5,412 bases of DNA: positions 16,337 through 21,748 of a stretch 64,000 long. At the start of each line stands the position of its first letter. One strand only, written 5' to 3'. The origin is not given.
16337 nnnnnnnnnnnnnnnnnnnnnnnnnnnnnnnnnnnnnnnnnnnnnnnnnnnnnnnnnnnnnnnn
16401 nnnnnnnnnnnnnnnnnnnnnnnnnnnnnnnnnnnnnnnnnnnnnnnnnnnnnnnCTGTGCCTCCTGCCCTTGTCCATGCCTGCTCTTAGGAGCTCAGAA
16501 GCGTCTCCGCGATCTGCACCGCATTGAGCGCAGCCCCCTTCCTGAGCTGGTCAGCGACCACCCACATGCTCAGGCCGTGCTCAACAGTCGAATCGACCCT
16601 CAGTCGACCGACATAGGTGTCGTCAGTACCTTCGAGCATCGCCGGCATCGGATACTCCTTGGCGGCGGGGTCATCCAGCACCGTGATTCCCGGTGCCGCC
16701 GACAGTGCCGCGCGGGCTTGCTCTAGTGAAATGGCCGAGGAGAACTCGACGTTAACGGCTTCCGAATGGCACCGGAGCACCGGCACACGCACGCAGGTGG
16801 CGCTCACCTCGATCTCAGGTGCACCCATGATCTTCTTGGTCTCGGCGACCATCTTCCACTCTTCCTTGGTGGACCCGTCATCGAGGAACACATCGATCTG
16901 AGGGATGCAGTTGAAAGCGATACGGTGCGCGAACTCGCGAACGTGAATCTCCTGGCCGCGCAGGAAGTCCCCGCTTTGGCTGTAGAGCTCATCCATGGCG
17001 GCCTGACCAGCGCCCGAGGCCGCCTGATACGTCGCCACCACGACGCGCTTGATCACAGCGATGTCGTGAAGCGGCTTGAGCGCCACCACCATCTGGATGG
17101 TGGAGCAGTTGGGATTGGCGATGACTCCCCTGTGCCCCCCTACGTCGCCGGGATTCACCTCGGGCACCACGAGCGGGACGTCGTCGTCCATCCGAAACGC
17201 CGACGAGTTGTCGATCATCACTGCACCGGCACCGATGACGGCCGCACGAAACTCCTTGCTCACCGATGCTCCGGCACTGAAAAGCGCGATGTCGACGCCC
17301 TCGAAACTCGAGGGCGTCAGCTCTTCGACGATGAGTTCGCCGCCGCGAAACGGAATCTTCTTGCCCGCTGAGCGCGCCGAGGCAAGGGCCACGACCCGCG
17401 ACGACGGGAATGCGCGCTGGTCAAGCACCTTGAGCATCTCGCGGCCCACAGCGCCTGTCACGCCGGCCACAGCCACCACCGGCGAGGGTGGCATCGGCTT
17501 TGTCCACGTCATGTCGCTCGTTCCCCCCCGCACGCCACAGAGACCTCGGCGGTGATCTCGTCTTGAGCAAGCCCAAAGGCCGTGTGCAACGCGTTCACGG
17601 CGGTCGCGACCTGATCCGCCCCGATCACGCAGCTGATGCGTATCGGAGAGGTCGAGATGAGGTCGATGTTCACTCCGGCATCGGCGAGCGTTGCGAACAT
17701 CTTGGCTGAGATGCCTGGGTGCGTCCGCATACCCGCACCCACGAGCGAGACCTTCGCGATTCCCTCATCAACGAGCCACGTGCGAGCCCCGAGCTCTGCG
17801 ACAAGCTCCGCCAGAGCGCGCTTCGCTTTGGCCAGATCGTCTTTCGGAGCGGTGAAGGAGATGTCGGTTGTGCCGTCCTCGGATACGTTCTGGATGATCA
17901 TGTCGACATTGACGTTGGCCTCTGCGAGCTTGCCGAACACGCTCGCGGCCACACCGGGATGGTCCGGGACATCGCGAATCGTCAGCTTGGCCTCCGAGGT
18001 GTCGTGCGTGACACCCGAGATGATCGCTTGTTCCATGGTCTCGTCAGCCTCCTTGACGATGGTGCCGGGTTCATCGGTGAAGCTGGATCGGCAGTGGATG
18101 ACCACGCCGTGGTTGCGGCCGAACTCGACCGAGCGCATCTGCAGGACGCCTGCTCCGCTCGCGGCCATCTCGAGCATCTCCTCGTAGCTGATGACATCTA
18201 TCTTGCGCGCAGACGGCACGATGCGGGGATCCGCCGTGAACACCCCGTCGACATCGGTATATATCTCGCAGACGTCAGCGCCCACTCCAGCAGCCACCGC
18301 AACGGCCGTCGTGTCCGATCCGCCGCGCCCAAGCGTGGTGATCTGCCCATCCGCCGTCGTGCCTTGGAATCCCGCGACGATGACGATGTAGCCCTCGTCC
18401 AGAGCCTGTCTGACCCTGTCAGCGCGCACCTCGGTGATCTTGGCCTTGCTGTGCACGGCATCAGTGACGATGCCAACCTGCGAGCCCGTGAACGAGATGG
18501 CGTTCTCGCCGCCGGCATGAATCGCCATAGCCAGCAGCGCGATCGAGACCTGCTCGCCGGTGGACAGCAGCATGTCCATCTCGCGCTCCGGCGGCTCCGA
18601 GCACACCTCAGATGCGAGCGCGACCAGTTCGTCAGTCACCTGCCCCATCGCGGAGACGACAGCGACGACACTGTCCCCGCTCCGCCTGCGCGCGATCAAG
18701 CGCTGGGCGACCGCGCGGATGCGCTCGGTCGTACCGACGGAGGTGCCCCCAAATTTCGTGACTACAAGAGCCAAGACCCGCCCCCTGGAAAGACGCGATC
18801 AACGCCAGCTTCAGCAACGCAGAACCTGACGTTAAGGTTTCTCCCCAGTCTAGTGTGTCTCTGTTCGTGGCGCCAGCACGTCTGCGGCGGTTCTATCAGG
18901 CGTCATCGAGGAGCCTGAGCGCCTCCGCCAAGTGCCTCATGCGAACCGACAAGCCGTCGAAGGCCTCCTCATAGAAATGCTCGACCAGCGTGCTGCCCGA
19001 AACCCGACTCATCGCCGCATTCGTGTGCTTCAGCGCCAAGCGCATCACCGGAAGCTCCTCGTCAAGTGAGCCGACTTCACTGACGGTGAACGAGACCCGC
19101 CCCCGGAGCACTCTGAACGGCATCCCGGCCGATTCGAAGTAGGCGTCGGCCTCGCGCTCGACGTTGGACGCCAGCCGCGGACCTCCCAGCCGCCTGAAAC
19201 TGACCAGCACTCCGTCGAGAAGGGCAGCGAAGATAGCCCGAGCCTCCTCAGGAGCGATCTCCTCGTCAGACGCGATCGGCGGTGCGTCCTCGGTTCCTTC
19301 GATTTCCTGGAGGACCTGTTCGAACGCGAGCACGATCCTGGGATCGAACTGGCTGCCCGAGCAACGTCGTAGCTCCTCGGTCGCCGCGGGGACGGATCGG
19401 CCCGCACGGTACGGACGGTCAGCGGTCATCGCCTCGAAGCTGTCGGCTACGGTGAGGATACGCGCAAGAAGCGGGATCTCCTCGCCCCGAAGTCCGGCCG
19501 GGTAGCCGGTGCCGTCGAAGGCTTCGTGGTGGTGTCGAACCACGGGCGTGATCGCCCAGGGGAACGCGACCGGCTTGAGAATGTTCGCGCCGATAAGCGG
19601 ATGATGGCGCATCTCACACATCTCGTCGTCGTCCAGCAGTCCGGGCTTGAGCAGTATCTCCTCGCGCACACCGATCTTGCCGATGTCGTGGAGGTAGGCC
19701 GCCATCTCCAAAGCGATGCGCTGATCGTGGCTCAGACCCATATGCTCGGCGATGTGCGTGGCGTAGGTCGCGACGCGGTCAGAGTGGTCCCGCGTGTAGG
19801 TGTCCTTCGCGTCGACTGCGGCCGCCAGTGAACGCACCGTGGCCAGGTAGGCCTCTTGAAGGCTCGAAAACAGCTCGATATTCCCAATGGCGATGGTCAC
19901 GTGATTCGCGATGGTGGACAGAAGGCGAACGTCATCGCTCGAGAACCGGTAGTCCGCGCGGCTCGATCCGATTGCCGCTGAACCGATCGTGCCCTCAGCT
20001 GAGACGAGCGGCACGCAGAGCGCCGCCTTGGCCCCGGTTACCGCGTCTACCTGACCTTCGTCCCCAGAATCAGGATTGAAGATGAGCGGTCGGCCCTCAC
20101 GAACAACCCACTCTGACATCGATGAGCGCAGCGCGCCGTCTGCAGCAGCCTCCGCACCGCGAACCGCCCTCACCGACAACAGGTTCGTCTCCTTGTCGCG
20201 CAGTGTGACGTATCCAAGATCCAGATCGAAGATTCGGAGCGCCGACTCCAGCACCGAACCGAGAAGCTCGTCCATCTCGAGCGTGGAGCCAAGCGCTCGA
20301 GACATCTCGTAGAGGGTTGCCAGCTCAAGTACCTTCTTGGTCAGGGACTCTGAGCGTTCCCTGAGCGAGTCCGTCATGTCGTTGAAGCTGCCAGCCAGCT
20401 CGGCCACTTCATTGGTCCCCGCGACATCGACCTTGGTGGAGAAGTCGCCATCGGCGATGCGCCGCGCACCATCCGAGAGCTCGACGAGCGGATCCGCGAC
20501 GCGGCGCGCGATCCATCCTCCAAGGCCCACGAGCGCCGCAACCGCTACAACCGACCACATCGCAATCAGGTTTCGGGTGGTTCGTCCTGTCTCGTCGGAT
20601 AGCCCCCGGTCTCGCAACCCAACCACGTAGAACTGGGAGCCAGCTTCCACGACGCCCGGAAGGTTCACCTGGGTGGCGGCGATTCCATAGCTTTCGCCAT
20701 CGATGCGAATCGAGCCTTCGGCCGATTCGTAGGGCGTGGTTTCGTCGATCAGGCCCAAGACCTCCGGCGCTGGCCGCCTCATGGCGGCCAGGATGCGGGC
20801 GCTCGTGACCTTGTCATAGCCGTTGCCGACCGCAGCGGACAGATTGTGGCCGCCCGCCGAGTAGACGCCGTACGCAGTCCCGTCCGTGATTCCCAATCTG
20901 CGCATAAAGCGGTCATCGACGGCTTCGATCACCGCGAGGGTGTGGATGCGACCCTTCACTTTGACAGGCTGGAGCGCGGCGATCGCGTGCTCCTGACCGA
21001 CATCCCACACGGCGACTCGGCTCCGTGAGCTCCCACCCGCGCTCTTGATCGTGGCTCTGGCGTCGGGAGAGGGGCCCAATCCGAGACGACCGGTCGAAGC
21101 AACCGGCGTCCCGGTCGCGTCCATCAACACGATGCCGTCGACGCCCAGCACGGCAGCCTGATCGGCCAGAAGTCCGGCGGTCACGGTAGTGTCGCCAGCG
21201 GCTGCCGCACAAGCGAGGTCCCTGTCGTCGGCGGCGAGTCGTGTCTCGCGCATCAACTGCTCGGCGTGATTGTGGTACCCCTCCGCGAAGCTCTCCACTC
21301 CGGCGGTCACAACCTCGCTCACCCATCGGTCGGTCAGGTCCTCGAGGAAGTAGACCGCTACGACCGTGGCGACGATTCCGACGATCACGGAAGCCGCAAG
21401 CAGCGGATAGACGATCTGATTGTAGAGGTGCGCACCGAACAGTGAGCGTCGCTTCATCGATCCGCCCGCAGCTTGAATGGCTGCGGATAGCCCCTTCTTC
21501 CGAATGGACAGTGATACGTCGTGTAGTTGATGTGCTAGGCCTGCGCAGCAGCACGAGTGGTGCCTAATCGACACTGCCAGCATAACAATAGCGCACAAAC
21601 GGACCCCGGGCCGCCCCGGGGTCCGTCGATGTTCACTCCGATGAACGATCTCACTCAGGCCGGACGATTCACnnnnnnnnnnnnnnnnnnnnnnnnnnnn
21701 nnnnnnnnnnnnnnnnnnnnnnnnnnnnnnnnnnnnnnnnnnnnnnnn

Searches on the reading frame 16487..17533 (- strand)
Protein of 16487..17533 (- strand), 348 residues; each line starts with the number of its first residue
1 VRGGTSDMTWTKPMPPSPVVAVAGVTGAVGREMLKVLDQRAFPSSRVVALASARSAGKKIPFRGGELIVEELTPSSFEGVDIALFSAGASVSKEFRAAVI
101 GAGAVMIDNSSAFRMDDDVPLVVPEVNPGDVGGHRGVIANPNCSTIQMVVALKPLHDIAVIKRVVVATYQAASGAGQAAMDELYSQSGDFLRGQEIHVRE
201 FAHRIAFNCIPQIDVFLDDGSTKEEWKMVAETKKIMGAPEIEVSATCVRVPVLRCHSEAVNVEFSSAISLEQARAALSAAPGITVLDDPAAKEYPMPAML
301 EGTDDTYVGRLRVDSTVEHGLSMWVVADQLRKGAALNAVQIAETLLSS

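Call 20: search_protein_families(library=pfam, proteins=[window:16487-17533:-], max_evalue=0.00001)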
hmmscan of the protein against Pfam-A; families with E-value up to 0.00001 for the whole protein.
window:16487-17533:- (348 aa): 2 families
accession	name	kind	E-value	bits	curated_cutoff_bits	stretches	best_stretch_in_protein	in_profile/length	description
PF02774.23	Semialdhyde_dhC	-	1.4e-61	208.3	26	1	152-332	1-184/184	Semialdehyde dehydrogenase, dimerisation domain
PF01118.30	Semialdhyde_dh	-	5.6e-33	114.3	26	1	20-131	2-118/121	Semialdehyde dehydrogenase, NAD binding domain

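Call 26: find_encoding_contigs(protein=window:16487-17533:-, flank=1000, max_places=5)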
Protein window:16487-17533:- (348 aa): no gene with exactly this product is on record in the collection.

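Call 41: find_homologous_proteins(query=window:16487-17533:-, max_evalue=1e-40)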
Query window:16487-17533:- (348 aa): 8000 proteins with E <= 1e-40 among 8000 candidates; the best 120 are listed.
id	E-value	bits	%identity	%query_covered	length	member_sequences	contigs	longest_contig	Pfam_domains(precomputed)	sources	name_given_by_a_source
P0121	9.5e-218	740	100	98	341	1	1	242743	PF02774.24,PF01118.31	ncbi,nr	ncbi:MAG: aspartate-semialdehyde dehydrogenase [Coriobacteriia bacterium]|nr:aspartate-semialdehyde 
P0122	1.5e-192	657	88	97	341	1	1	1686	PF02774.24,PF01118.31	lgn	-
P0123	1.3e-186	637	85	97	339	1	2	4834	PF02774.24,PF01118.31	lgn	-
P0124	2.4e-186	636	86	97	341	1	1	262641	PF02774.24,PF01118.31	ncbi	-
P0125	1.8e-184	630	84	98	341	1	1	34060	PF02774.24,PF01118.31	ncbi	-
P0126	1.8e-183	627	84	97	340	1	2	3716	PF02774.24,PF01118.31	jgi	-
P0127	4.0e-183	626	84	97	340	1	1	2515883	PF02774.24,PF01118.31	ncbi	-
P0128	1.8e-182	624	84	98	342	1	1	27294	PF02774.24,PF01118.31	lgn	-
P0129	1.8e-182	624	85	97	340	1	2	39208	PF02774.24,PF01118.31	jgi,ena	-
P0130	5.1e-182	622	84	97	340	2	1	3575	PF02774.24,PF01118.31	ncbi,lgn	-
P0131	2.0e-181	620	83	98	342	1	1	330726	PF02774.24,PF01118.31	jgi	jgi:aspartate-semialdehyde dehydrogenase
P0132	7.1e-181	618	83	97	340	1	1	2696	PF02774.24,PF01118.31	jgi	jgi:aspartate-semialdehyde dehydrogenase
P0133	1.2e-180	618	83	97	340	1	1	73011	PF02774.24,PF01118.31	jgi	-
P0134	1.9e-180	617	83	97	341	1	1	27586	PF02774.24,PF01118.31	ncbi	-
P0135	4.6e-180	616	81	97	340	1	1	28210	PF02774.24,PF01118.31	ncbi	-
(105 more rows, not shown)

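Call 42: find_encoding_contigs(protein=P0121, flank=1000, max_places=3)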
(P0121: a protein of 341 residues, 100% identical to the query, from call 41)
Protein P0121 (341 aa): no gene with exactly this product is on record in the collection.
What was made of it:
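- On Bacterial Sec-decoding system: The rest of the MAG (Asd = MDZ4168744.1, contig 242,743 bp) could not be fetched (calls 26, 42).
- Tried and rejected: Attempts to reach the rest of the source MAG by exact-protein look-up failed (calls 26, 42).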

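Call 53: list_cluster_members(proteins=[P0121, P0001, P0013])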
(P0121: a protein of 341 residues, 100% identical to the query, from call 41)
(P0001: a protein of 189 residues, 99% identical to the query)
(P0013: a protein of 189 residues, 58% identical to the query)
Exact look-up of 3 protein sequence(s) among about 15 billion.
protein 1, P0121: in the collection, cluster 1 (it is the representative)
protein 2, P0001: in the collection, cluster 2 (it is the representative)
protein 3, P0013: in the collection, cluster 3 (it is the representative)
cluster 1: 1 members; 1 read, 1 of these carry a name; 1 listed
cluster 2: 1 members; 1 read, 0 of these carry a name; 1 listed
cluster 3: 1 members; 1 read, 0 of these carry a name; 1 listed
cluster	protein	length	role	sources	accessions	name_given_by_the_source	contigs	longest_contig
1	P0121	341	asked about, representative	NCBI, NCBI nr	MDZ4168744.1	MAG: aspartate-semialdehyde dehydrogenase [Coriobacteriia bacterium] | aspartate-semialdehyde dehydrogenase [Coriobacteriia bacterium]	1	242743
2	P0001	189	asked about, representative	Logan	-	-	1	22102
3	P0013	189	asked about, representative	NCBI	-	-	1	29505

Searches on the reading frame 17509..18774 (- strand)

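Call 20: search_protein_families(library=pfam, proteins=[window:17509-18774:-], max_evalue=0.00001)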
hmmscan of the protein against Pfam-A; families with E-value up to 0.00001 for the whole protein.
window:17509-18774:- (421 aa): 4 families
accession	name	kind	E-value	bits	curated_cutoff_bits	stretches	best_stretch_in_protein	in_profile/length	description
PF00696.33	AA_kinase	-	1e-50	173.1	24.9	1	3-229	2-233/234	Amino acid kinase family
PF22468.2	ACT_9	-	8.9e-40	134.7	27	2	342-400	1-61/61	ACT domain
PF01842.31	ACT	-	2.1e-21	75.8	27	2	266-324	3-64/66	ACT domain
PF13840.12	ACT_7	-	6.5e-21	74.4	27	1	335-397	2-64/65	ACT domain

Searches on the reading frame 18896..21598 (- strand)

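Call 20: search_protein_families(library=pfam, proteins=[window:18896-21598:-], max_evalue=0.00001)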
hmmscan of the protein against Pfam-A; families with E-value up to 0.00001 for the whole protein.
window:18896-21598:- (900 aa): 6 families
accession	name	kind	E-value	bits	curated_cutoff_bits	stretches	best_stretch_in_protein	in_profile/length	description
PF13487.12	HD_5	-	3.2e-35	121.8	27.2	1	592-755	4-170/170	HD domain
PF01966.28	HD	-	4.9e-23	82.1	22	1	604-724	3-116/116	HD domain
PF13185.12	GAF_2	-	8.2e-18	65.4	28.6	1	440-571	2-135/136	GAF domain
PF00672.30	HAMP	-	6.5e-16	58.8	25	1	362-414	1-53/53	HAMP domain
PF13492.12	GAF_3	-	7.2e-14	52.7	27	1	441-572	1-128/129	GAF domain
PF01590.32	GAF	-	2.5e-11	44.7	22.4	1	442-571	2-133/133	GAF domain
